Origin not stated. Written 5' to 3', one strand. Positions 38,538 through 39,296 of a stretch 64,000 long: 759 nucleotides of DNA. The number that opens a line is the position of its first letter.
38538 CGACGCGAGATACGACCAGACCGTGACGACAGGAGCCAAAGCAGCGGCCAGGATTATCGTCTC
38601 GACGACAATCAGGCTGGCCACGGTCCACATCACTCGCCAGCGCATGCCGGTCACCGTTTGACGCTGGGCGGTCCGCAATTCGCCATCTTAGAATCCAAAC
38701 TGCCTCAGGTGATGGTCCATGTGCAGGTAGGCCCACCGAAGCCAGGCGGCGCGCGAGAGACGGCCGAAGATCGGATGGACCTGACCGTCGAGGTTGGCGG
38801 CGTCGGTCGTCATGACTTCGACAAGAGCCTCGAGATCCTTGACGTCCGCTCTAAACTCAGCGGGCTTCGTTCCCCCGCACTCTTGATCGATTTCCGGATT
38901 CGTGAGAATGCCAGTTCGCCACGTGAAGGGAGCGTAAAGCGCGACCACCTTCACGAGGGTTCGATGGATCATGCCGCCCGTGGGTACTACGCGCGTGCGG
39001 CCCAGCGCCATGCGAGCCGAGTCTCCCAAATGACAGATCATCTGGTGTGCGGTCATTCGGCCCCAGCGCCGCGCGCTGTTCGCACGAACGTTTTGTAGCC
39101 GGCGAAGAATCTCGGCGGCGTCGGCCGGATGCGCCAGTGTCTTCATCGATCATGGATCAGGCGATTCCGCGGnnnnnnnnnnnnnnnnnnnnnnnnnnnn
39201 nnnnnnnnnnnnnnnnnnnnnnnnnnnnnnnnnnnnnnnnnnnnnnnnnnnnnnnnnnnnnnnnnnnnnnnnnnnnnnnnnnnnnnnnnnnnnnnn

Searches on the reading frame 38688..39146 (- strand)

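Call 81: search_protein_families(library=pfam, proteins=[window:38688-39146:-], max_evalue=0.0001)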
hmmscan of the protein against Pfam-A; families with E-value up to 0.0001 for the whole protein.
window:38688-39146:- (152 aa): 2 families
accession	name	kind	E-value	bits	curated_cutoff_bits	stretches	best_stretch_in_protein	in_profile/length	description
PF12867.12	DinB_2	-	5.3e-07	30.6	24.8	1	7-149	6-127/128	DinB superfamily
PF07606.16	DUF1569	-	2.9e-06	27.9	21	1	87-150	84-149/152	Protein of unknown function (DUF1569)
